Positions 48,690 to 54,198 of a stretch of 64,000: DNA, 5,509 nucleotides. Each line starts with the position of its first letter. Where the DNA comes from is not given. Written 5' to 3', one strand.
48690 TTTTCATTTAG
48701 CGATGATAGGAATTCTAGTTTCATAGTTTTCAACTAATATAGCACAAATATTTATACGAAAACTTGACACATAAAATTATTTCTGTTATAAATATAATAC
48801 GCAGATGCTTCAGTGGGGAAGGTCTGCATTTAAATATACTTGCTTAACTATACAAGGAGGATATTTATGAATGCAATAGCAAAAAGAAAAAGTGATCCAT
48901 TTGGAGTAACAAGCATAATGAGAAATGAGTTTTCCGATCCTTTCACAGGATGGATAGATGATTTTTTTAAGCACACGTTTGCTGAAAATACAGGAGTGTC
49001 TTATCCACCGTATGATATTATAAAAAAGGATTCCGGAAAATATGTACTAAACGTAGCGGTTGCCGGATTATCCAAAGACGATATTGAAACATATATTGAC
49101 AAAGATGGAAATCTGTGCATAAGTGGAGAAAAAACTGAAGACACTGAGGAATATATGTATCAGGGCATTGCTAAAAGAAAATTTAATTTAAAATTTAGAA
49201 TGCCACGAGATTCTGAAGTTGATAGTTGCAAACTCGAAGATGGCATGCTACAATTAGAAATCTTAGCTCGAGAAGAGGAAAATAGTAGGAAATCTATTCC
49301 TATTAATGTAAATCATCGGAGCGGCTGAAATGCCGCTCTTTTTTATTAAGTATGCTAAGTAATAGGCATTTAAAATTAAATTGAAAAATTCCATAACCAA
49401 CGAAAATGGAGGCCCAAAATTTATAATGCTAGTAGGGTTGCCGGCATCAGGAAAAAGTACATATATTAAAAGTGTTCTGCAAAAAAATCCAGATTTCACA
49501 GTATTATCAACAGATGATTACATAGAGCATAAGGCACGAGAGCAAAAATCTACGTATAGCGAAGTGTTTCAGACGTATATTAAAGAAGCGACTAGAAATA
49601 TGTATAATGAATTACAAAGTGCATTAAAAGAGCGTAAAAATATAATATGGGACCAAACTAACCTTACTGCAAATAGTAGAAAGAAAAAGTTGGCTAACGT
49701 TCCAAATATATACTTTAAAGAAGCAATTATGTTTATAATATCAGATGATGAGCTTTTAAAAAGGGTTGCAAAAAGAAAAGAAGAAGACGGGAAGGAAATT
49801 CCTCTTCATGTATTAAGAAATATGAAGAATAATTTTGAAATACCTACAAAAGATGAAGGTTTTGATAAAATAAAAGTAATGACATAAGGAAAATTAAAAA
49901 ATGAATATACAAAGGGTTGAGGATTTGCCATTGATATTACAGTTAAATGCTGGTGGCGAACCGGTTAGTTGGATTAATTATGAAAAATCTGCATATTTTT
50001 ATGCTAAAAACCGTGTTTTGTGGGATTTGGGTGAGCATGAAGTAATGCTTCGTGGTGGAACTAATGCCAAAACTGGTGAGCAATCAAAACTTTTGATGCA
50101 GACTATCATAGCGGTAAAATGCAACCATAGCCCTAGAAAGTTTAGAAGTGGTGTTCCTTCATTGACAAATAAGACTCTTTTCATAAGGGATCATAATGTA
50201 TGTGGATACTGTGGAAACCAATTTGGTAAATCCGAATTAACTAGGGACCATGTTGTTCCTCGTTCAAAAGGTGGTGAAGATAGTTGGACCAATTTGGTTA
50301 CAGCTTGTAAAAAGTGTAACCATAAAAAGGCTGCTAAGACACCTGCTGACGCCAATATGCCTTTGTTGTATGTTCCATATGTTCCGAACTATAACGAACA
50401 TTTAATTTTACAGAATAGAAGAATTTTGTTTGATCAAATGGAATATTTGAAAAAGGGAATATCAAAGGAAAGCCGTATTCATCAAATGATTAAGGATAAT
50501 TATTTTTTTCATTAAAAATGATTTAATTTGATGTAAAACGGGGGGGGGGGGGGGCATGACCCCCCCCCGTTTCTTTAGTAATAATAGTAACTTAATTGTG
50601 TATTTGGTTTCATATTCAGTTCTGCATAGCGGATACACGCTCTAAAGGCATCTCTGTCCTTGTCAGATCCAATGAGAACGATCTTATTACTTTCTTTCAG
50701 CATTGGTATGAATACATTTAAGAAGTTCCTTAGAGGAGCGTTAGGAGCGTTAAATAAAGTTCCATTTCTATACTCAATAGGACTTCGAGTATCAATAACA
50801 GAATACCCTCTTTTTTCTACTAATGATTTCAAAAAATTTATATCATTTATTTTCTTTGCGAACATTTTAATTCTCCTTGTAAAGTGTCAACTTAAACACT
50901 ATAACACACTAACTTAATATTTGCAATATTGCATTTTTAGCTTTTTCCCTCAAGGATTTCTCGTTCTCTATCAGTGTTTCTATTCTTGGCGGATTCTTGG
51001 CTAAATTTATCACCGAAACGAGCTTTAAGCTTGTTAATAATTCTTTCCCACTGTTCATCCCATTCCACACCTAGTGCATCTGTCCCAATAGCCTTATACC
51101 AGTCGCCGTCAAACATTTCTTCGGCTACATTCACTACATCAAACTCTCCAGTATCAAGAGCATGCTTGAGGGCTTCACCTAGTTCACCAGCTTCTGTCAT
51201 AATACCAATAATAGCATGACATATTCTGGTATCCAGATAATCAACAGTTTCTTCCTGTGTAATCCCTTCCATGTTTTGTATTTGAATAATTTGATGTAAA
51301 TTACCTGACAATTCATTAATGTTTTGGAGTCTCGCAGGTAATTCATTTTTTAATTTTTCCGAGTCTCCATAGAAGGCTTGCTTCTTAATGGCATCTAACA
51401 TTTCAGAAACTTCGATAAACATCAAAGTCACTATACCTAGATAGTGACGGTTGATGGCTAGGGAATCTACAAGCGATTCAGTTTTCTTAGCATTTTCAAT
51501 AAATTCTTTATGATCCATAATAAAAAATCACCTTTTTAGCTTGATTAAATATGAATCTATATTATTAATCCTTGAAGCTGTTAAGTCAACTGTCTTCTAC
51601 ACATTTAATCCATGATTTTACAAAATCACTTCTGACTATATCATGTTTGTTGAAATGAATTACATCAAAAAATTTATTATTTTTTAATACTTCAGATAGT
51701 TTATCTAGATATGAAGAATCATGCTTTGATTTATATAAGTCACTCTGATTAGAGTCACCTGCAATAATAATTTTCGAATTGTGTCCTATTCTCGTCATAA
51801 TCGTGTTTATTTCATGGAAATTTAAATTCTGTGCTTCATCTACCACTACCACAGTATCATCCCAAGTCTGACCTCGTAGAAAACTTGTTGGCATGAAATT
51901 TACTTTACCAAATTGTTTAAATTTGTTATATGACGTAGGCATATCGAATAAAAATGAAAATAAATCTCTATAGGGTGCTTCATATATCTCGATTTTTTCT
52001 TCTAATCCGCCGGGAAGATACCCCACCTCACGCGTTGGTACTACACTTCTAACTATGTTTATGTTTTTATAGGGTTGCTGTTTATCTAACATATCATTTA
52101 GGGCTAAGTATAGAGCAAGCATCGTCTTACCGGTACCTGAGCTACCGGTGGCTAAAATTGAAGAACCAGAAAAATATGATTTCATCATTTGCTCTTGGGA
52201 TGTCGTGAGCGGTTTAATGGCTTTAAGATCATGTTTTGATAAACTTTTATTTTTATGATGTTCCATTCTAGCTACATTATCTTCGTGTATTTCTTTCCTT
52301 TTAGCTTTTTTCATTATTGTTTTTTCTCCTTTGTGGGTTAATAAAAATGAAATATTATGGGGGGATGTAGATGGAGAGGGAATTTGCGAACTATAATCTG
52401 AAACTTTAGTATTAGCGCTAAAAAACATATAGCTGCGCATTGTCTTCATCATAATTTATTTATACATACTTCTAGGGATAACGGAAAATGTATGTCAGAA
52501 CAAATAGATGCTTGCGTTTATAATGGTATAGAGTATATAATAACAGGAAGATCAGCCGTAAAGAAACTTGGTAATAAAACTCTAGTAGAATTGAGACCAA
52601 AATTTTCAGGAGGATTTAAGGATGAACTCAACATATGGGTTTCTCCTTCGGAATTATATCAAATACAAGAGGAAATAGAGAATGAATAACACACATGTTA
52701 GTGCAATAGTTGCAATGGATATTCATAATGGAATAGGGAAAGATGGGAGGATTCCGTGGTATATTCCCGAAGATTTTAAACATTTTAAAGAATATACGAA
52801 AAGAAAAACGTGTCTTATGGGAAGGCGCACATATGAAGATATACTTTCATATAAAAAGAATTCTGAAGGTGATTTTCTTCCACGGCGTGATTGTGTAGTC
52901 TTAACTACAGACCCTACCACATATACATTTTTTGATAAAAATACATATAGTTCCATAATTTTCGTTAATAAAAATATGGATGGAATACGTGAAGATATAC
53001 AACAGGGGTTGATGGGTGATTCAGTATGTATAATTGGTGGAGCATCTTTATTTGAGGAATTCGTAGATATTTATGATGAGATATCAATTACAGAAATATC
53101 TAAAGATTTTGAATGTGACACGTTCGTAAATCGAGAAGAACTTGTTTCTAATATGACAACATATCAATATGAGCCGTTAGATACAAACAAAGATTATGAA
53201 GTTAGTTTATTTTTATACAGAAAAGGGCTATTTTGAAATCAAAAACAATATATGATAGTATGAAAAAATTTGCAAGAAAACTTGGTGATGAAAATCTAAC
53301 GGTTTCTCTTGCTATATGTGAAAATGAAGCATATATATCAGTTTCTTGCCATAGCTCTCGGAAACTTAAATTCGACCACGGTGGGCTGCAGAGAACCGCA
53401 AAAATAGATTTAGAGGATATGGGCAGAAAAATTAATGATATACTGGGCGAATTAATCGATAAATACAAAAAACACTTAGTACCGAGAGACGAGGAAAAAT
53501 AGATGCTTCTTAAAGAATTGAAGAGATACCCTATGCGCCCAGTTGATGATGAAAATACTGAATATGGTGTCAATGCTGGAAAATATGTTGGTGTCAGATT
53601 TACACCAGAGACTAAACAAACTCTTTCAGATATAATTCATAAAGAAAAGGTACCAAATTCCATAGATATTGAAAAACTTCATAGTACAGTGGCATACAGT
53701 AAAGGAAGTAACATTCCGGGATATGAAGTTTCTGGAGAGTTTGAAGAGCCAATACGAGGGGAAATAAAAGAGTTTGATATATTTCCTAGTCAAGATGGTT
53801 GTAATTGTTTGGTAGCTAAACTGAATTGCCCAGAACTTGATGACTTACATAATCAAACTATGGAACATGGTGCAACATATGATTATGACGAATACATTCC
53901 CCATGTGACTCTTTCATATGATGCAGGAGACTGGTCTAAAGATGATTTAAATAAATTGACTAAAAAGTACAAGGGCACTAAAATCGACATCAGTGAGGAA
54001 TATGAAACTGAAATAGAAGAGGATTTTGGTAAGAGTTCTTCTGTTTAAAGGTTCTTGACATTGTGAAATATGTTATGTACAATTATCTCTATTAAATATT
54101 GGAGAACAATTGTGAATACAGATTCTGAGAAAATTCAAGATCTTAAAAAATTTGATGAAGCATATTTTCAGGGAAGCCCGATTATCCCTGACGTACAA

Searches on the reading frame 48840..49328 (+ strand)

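Call 71: search_protein_families(library=pfam, proteins=[window:48840-49328:+], max_evalue=0.001)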
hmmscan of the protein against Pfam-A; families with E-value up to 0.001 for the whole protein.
window:48840-49328:+ (162 aa): 2 families
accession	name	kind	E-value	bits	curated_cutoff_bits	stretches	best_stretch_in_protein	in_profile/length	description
PF00011.27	HSP20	-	1.9e-14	54.1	20.8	1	61-156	2-102/102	Hsp20/alpha crystallin family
PF02246.21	B1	-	0.00078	19.9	25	0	43-77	26-60/69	Protein L b1 domain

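Call 75: search_protein_families(library=ncbifam, proteins=[window:48840-49328:+], max_evalue=0.001)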
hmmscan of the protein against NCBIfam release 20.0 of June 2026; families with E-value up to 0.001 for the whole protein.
window:48840-49328:+ (162 aa): 4 families
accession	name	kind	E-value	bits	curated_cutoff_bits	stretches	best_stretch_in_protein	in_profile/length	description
NF008013.0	PRK10743.1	equivalog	1.9e-15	57.1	212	1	51-150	30-132/137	small heat shock chaperone IbpA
NF008618.0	PRK11597.1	equivalog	5.6e-15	55.5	207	1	48-152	25-129/142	small heat shock chaperone IbpB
NF041799.1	Hsp14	equivalog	3.9e-09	36.5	100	1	45-155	8-117/118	archaeal heat shock protein Hsp14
NF042420.1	Hsp18_Clos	equivalog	6.2e-05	23.1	195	1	25-153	11-144/147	heat shock protein Hsp18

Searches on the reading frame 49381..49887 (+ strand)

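Call 71: search_protein_families(library=pfam, proteins=[window:49381-49887:+], max_evalue=0.001)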
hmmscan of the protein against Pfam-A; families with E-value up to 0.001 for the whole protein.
window:49381-49887:+ (168 aa): 8 families
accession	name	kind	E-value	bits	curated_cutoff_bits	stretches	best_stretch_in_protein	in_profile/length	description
PF13671.12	AAA_33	-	1.4e-26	94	27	1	15-155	2-143/143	AAA domain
PF08433.16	KTI12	-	2.1e-09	37.7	22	1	15-162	4-147/271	Chromatin associated protein KTI12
PF06414.18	Zeta_toxin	-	2.3e-08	34.2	22.3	1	7-154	11-168/199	Zeta toxin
PF13207.12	AAA_17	-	3.4e-08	34.3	27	1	18-138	1-128/136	AAA domain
PF13238.12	AAA_18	-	1.3e-05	26.1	29.4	1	15-139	1-118/128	AAA domain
PF01591.24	6PF2K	-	6.3e-05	22.8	27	1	4-127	5-140/223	6-phosphofructo-2-kinase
PF01712.25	dNK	-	0.00028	21.2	27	0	22-154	8-165/203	Deoxynucleoside kinase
PF13401.12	AAA_22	-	0.00085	20.1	27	0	11-87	4-84/130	AAA domain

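Call 75: search_protein_families(library=ncbifam, proteins=[window:49381-49887:+], max_evalue=0.001)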
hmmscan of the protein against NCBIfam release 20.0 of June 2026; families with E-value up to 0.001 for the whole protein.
window:49381-49887:+ (168 aa): 9 families
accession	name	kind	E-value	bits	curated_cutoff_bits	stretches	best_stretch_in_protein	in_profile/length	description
TIGR03574.1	selen_PSTK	equivalog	6.8e-15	55.2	290.5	1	15-166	2-146/249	L-seryl-tRNA(Sec) kinase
TIGR01663.1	PNK-3'Pase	equivalog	9.2e-09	34.2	502.8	1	5-165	357-498/520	bifunctional polynucleotide phosphatase/kinase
TIGR04075.1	bacter_Pnkp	equivalog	7.4e-07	27.7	750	1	14-166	10-154/851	polynucleotide kinase-phosphatase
TIGR01359.1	UMP_CMP_kin_fam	subfamily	8.3e-06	25.8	207.6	1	16-138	3-132/185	UMP-CMP kinase family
TIGR00152.1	TIGR00152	equivalog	3.1e-05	23.9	65.55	1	15-69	2-55/188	dephospho-CoA kinase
TIGR01351.1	adk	subfamily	4.6e-05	23.2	168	1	15-135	2-130/212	adenylate kinase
NF005807.0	PRK07667.1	equivalog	0.00015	21.4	221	1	14-94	18-108/193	kinase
NF010556.0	PRK13951.1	equivalog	0.00019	20.4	560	1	15-94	3-78/492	bifunctional shikimate kinase AroK/3-dehydroquinate synthase AroB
NF011105.0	PRK14532.1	equivalog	0.00055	19.5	162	0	15-138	3-133/189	adenylate kinase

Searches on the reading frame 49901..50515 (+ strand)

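Call 7: search_protein_families(library=pfam, proteins=[window:49901-50515:+], max_evalue=0.01)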
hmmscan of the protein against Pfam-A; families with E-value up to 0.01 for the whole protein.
window:49901-50515:+ (204 aa): 3 families
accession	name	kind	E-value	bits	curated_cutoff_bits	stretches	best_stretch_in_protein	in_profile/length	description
PF14279.12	HNH_5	-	1.1e-17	64.1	27.5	1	101-154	1-54/56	HNH endonuclease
PF01844.29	HNH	-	5.5e-16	58.9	21.4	1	101-144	1-45/47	HNH endonuclease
PF13395.12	HNH_4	-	1e-09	38.6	22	1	101-148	1-53/54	HNH endonuclease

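Call 8: search_protein_families(library=phrogs, proteins=[window:49901-50515:+], max_evalue=0.001)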
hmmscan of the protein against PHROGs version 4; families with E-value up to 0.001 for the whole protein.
window:49901-50515:+ (204 aa): 35 families (the best 25 are shown)
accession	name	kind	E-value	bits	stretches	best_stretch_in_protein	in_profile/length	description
phrog_16726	-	DNA, RNA and nucleotide metabolism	3.6e-29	103.5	1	12-172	30-169/308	HNH endonuclease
phrog_14314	-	DNA, RNA and nucleotide metabolism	2e-16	62.1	1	95-151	13-68/252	HNH endonuclease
phrog_2118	-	DNA, RNA and nucleotide metabolism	4.9e-16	60.1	1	91-147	169-225/301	HNH endonuclease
phrog_2214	-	DNA, RNA and nucleotide metabolism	7.5e-15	56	1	91-147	186-240/429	HNH endonuclease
phrog_338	-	DNA, RNA and nucleotide metabolism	2.9e-14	54.2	1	61-157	162-267/340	HNH endonuclease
phrog_8660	-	DNA, RNA and nucleotide metabolism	5.3e-14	53.8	1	89-150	115-183/196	HNH endonuclease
phrog_5718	-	DNA, RNA and nucleotide metabolism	1.2e-12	48.6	1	86-157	116-187/394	HNH endonuclease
phrog_6050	-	DNA, RNA and nucleotide metabolism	1.6e-12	48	1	94-172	307-379/402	HNH endonuclease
phrog_7785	-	DNA, RNA and nucleotide metabolism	7.2e-12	46.5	1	87-146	56-114/147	HNH endonuclease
phrog_589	-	DNA, RNA and nucleotide metabolism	7.3e-12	46.4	1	93-149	86-144/179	HNH endonuclease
phrog_16986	-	unknown function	1.1e-11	45.7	1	80-153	2-75/248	-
phrog_1271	-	DNA, RNA and nucleotide metabolism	2.1e-11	44.8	1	94-147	262-319/361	HNH endonuclease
phrog_1035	-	DNA, RNA and nucleotide metabolism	2.6e-11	44.9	1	82-153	140-220/271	endonuclease VII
phrog_144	-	DNA, RNA and nucleotide metabolism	1.7e-10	41.8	1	94-146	80-135/175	HNH endonuclease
phrog_333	-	DNA, RNA and nucleotide metabolism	5.6e-10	40.5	1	85-150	21-85/138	HNH endonuclease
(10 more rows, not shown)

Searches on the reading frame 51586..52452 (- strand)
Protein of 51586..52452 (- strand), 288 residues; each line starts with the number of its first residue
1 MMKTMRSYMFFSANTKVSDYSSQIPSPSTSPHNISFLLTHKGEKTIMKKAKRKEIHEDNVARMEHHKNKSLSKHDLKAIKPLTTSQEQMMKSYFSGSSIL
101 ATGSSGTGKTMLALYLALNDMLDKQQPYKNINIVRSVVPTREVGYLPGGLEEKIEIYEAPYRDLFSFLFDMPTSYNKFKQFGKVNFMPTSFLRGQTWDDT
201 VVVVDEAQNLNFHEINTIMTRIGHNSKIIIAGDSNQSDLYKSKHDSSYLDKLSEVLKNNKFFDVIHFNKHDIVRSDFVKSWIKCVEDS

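Call 7: search_protein_families(library=pfam, proteins=[window:51586-52452:-], max_evalue=0.01)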
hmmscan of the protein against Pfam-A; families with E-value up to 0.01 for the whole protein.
window:51586-52452:- (288 aa): 9 families
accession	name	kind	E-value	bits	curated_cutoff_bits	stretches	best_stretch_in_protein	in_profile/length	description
PF02562.22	PhoH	-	3.2e-46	157.8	27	1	79-284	2-203/205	PhoH-like protein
PF13245.12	AAA_19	-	9.3e-08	32.8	25.1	1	196-237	88-129/134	AAA domain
PF13604.12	AAA_30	-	2.7e-07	31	27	1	195-237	85-128/191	AAA domain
PF00270.35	DEAD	-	1.1e-05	25.7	26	1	84-142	2-56/167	DEAD/DEAH box helicase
PF13401.12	AAA_22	-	2.9e-05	24.8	27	1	96-231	5-121/130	AAA domain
PF00580.27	UvrD-helicase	-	6.8e-05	23.1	23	0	201-237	215-251/271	UvrD/REP helicase N-terminal domain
PF13481.12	AAA_25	-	0.00041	20.5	27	1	79-119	15-56/195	AAA domain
PF09848.15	SLFN-g3_helicase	-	0.00098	18.9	24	1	99-212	4-93/354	Schlafen group 3, DNA/RNA helicase domain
PF06068.19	TIP49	-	0.0098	15.5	23.8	0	92-132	46-84/347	TIP49 P-loop domain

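Call 8: search_protein_families(library=phrogs, proteins=[window:51586-52452:-], max_evalue=0.001)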
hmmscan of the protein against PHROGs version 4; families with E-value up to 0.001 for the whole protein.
window:51586-52452:- (288 aa): 8 families
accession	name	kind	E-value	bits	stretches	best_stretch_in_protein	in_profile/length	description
phrog_170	-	other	1.4e-79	268.8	1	38-287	33-279/323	PhoH-like phosphate starvation-inducible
phrog_2765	-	other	9.3e-40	137.8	1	51-276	207-434/443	PhoH-like phosphate starvation-inducible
phrog_32482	-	other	1.6e-15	57.8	1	122-284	419-582/589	PhoH-like phosphate starvation-inducible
phrog_979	-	head and packaging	8.5e-06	25.7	1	43-227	116-293/642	terminase large subunit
phrog_4412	-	DNA, RNA and nucleotide metabolism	1.2e-05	24.8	0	198-236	421-459/743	exonuclease V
phrog_325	-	DNA, RNA and nucleotide metabolism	3e-05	23.5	0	39-117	428-511/986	Dda-like helicase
phrog_1967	-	DNA, RNA and nucleotide metabolism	0.00011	21.9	0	46-111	118-181/776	DNA helicase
phrog_168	-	DNA, RNA and nucleotide metabolism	0.00065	20.5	0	96-230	42-135/314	clamp loader of DNA polymerase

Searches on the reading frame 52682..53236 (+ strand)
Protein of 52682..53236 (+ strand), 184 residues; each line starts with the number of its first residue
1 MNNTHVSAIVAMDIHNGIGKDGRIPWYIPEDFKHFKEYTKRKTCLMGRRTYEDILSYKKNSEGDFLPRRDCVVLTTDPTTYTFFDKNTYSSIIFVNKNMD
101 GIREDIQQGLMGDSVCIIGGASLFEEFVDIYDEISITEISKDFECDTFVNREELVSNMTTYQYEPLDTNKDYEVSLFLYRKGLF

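Call 7: search_protein_families(library=pfam, proteins=[window:52682-53236:+], max_evalue=0.01)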
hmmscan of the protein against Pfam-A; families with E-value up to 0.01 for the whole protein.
window:52682-53236:+ (184 aa): 1 family
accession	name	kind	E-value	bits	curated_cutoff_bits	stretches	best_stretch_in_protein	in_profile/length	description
PF00186.24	DHFR_1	-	6.6e-31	107.6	25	1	6-179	2-157/159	Dihydrofolate reductase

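Call 8: search_protein_families(library=phrogs, proteins=[window:52682-53236:+], max_evalue=0.001)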
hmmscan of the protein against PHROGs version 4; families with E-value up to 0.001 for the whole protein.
window:52682-53236:+ (184 aa): 2 families
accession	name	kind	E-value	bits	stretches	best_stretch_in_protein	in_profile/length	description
phrog_316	-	DNA, RNA and nucleotide metabolism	1.1e-38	134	1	4-181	15-178/213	dihydrofolate reductase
phrog_11777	-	DNA, RNA and nucleotide metabolism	1.7e-16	61.2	1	6-164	375-524/546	dihydrofolate reductase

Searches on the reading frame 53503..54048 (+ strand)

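Call 7: search_protein_families(library=pfam, proteins=[window:53503-54048:+], max_evalue=0.01)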
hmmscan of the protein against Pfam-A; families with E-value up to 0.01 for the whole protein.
window:53503-54048:+ (181 aa): 2 families
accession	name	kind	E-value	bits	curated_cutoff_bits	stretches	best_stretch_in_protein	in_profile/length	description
PF23474.1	Acb1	-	8.3e-33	113.6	27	1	26-176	2-142/144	Anti-CBASS protein Acb1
PF13563.12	2_5_RNA_ligase2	-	6.4e-05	23.5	27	1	82-153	55-129/152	2'-5' RNA ligase superfamily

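Call 8: search_protein_families(library=phrogs, proteins=[window:53503-54048:+], max_evalue=0.001)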
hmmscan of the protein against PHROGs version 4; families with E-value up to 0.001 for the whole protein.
window:53503-54048:+ (181 aa): 1 family
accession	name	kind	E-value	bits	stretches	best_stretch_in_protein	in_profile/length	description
phrog_755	-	DNA, RNA and nucleotide metabolism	1e-34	120.3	1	23-177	5-154/156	RNA ligase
